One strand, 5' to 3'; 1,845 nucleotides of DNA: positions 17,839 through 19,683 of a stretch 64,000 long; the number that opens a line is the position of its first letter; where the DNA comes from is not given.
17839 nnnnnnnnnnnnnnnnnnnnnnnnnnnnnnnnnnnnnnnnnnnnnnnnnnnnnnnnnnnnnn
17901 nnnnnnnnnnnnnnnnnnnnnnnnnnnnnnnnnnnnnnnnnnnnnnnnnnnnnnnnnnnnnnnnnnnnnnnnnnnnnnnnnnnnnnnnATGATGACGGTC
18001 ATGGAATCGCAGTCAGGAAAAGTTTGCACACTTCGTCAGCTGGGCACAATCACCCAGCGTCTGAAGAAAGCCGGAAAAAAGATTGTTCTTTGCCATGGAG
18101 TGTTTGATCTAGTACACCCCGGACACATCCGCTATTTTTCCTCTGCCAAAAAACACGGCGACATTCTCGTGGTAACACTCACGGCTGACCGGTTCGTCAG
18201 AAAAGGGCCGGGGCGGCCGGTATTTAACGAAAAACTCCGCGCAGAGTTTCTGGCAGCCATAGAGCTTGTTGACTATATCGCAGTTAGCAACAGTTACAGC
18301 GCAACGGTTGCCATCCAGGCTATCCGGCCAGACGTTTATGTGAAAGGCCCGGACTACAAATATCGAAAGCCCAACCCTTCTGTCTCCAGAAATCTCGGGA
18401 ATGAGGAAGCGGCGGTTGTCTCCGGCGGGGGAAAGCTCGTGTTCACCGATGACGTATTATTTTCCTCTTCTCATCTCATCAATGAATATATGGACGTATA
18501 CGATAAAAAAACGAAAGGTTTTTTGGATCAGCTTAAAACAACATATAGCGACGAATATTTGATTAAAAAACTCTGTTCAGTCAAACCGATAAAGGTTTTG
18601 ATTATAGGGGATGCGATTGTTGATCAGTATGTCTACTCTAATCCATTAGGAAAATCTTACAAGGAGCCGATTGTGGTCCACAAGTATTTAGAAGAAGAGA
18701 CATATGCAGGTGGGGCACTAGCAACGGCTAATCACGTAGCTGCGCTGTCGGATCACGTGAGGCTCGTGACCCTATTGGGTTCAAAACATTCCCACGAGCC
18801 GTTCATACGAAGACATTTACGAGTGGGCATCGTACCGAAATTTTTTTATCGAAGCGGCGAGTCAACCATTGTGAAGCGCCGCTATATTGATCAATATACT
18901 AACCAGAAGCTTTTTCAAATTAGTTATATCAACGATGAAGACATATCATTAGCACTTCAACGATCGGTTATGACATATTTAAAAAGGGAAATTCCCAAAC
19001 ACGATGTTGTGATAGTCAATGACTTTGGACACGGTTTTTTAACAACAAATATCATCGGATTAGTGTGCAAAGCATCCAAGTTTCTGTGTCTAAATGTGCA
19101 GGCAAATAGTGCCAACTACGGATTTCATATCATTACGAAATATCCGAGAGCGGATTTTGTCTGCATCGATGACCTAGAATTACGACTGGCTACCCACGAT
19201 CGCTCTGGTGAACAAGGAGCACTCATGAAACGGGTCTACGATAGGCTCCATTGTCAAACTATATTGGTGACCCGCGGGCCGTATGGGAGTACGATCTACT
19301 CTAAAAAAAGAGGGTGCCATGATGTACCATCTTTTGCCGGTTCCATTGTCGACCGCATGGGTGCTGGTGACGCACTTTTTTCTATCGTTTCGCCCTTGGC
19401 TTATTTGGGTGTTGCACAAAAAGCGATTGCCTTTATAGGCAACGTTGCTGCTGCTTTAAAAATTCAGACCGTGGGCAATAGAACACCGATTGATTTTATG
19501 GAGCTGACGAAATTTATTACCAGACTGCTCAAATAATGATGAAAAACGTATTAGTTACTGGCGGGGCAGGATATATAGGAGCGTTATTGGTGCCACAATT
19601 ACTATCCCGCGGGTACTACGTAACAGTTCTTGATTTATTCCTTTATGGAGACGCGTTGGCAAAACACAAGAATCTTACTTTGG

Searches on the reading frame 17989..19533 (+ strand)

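Call 74: search_protein_families(library=pfam, proteins=[window:17989-19533:+], max_evalue=0.001)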
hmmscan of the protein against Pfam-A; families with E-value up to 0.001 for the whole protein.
window:17989-19533:+ (515 aa): 2 families
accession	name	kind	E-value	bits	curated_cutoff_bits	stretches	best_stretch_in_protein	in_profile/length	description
PF01467.32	CTP_transf_like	-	6.8e-15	55.9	21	1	35-126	2-93/133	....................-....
PF00294.29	PfkB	-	4.4e-10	39.8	25.8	1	202-501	3-299/302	pfkB family carbohydrate kinase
